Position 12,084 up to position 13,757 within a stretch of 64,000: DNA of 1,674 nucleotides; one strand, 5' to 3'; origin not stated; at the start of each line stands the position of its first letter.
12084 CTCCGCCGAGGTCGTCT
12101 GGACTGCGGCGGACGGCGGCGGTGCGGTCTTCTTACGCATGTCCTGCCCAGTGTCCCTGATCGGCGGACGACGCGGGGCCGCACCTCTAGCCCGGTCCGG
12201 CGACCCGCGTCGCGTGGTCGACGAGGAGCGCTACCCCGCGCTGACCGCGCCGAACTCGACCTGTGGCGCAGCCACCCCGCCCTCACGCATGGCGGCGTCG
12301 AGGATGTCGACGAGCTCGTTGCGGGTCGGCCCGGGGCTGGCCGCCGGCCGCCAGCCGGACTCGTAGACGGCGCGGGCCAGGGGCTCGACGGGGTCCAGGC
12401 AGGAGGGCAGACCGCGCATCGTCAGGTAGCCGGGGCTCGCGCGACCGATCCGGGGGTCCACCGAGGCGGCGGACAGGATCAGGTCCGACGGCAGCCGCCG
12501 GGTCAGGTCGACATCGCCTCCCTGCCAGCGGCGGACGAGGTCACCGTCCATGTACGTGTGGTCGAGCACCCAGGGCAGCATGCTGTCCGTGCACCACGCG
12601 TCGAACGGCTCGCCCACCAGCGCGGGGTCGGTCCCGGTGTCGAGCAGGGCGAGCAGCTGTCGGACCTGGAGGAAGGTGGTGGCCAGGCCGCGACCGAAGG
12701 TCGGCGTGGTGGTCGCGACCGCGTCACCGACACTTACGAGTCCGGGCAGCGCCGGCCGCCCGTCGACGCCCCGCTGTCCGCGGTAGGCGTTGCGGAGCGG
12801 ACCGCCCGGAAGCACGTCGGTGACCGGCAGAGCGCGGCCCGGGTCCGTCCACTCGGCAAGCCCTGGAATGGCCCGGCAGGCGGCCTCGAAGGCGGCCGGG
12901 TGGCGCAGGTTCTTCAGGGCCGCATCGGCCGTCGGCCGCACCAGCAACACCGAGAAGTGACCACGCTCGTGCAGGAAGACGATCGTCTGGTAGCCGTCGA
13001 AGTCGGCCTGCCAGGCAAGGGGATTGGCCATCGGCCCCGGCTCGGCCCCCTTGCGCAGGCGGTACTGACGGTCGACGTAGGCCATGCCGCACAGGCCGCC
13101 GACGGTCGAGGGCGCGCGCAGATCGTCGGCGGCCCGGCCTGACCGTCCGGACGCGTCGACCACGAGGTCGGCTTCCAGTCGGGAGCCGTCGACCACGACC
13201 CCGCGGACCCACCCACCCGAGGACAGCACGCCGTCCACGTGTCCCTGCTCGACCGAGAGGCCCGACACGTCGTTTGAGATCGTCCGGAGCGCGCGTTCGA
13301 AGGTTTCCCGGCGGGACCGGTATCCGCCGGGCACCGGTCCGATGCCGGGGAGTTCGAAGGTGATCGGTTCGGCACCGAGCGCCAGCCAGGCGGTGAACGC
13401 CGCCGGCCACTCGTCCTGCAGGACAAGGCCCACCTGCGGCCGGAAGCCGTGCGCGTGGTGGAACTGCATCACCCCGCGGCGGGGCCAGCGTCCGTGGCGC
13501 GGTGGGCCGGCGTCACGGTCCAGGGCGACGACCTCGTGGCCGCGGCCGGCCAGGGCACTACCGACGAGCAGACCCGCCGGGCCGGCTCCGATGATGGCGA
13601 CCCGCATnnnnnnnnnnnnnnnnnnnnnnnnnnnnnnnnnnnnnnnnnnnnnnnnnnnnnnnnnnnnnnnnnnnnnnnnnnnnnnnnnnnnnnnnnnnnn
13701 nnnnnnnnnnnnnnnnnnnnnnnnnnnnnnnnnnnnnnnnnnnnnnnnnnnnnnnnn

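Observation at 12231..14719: TetR regulator fused to a GNAT acetyltransferase domain, divergent from an FAD oxidoreductase, with three tetO-half-site-like direct repeats that each carry a Shine-Dalgarno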

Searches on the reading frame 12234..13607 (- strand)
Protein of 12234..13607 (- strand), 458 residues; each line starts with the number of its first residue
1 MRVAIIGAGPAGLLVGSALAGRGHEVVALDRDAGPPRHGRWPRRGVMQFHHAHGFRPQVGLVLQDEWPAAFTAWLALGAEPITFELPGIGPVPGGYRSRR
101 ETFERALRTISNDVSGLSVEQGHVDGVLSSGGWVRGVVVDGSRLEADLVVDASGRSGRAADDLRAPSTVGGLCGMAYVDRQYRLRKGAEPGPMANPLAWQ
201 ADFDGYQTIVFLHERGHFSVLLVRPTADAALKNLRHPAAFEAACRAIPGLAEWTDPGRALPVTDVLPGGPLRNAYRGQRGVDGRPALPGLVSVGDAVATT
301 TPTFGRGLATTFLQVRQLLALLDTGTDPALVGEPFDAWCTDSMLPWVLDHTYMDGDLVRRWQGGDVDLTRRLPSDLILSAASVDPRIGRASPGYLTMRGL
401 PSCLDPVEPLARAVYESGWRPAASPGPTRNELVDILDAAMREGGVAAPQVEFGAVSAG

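Call 6: search_protein_families(library=pfam, proteins=[window:12234-13607:-], max_evalue=0.1)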
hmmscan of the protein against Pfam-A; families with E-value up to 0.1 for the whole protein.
window:12234-13607:- (458 aa): 12 families
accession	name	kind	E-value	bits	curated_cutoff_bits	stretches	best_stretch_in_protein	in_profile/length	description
PF04820.20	Trp_halogenase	-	1.3e-07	31.3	21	1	95-159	152-217/458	Tryptophan halogenase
PF01494.25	FAD_binding_3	-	2.6e-05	24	22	1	2-40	3-41/349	FAD binding domain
PF13450.12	NAD_binding_8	-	0.00022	21.9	21.9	1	5-35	1-31/68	NAD(P)-binding Rossmann-like domain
PF05834.18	Lycopene_cycl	-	0.00063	19.4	23.4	1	3-159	2-146/380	Lycopene cyclase protein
PF07992.20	Pyr_redox_2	-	0.00086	19.2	26.1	1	1-155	1-109/291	Pyridine nucleotide-disulphide oxidoreductase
PF01266.30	DAO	-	0.0015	18.6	27.9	1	2-50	1-49/353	FAD dependent oxidoreductase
PF03721.20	UDPG_MGDP_dh_N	-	0.0034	17.4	27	1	1-33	1-33/187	UDP-glucose/GDP-mannose dehydrogenase family, NAD binding domain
PF03486.20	HI0933_like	-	0.0048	16.8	50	1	2-35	2-35/244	HI0933-like protein Rossmann domain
PF02558.23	ApbA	-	0.021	14.9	22.2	1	3-33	1-31/150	Ketopantoate reductase PanE/ApbA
PF13738.12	Pyr_redox_3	-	0.047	13.4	30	1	5-43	2-41/305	Pyridine nucleotide-disulphide oxidoreductase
PF00070.33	Pyr_redox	-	0.069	14.1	22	0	2-31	1-30/82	Pyridine nucleotide-disulphide oxidoreductase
PF01134.28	GIDA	-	0.072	12.6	22.1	0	3-27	2-26/391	Glucose inhibited division protein A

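Call 7: search_protein_families(library=ncbifam, proteins=[window:12234-13607:-], max_evalue=0.1)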
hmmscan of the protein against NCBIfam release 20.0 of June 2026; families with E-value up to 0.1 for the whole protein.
window:12234-13607:- (458 aa): 48 families (the best 25 are shown)
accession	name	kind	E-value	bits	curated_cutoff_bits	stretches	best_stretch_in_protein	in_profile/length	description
NF049967.1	QhpG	equivalog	2.5e-08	33.3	240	1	3-170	1-156/423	flavin-dependent monooxygenase QhpG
NF005691.0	PRK07494.1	equivalog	5.8e-06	25.1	459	1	2-33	10-41/404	UbiH/UbiF family hydroxylase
NF006091.0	PRK08243.1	subfamily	3.4e-05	22.8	351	1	2-34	4-36/393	4-hydroxybenzoate 3-monooxygenase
NF004829.0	PRK06183.1-3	subfamily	4.3e-05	22.5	390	1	2-34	10-42/520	bifunctional 3-(3-hydroxy-phenyl)propionate/3-hydroxycinnamic acid hydroxylase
NF009409.0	PRK12770.1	subfamily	8.9e-05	21.7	343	1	2-31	20-49/360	putative glutamate synthase subunit beta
NF001933.0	PRK00711.1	subfamily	9.2e-05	21.6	383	1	1-37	1-37/429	D-amino acid dehydrogenase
NF038174.1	maturase_GoxB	equivalog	0.00011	21.4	400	1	99-164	97-162/358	glycine oxidase maturase GoxB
NF004780.0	PRK06126.1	subfamily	0.00016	20.2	445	1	2-40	10-48/552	hypothetical protein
NF002480.1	PRK01747.1-1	equivalog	0.0002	19.9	540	1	2-47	250-295/645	bifunctional tRNA (5-methylaminomethyl-2-thiouridine)(34)-methyltransferase MnmC2/FAD-dependent 5-carboxymethylaminomethyl-2-thiouridine(34)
TIGR02032.1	GG-red-SF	subfamily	0.0003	20.6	158.8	1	3-33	3-33/297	geranylgeranyl reductase family protein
TIGR01988.1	Ubi-OHases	subfamily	0.0003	19.7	224.65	0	3-31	2-31/387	ubiquinone biosynthesis hydroxylase, UbiH/UbiF/VisC/COQ6 family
NF005560.0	PRK07233.1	equivalog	0.00055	18.9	252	1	1-32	1-32/435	hypothetical protein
TIGR03197.1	MnmC_Cterm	equivalog_domain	0.00077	18.6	174.2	1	2-49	1-48/400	FAD-dependent 5-carboxymethylaminomethyl-2-thiouridine(34) oxidoreductase MnmC1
NF006002.0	PRK08132.1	subfamily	0.0013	17.2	416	1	2-33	27-58/552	FAD-dependent oxidoreductase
NF041385.1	Dggglyphlred_Halo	equivalog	0.0016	17.1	700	0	3-32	7-36/405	digeranylgeranylglycerophospholipid reductase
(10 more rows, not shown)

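Call 22: search_solved_structures(query=window:12234-13607:-, max_evalue=0.01, show_alignments=1)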
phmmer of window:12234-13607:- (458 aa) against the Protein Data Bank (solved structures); distinct sequences matched with E-value up to 0.01: 6.
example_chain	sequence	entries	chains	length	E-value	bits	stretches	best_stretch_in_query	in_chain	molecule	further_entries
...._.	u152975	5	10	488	3.1e-05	26.2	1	4-430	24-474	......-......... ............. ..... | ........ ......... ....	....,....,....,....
8wvb_A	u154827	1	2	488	3.5e-05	26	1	4-430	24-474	Putative epoxidase LasC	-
8wvf_A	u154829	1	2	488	6.8e-05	25.1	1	4-430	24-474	Putative epoxidase LasC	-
3i3l_A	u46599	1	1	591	0.00012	24.3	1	2-159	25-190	Alkylhalidase CmlS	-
8zop_A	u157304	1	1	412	0.0035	19.4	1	3-155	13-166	Halogenase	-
3e1t_A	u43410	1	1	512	0.0042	19.2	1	4-163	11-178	Halogenase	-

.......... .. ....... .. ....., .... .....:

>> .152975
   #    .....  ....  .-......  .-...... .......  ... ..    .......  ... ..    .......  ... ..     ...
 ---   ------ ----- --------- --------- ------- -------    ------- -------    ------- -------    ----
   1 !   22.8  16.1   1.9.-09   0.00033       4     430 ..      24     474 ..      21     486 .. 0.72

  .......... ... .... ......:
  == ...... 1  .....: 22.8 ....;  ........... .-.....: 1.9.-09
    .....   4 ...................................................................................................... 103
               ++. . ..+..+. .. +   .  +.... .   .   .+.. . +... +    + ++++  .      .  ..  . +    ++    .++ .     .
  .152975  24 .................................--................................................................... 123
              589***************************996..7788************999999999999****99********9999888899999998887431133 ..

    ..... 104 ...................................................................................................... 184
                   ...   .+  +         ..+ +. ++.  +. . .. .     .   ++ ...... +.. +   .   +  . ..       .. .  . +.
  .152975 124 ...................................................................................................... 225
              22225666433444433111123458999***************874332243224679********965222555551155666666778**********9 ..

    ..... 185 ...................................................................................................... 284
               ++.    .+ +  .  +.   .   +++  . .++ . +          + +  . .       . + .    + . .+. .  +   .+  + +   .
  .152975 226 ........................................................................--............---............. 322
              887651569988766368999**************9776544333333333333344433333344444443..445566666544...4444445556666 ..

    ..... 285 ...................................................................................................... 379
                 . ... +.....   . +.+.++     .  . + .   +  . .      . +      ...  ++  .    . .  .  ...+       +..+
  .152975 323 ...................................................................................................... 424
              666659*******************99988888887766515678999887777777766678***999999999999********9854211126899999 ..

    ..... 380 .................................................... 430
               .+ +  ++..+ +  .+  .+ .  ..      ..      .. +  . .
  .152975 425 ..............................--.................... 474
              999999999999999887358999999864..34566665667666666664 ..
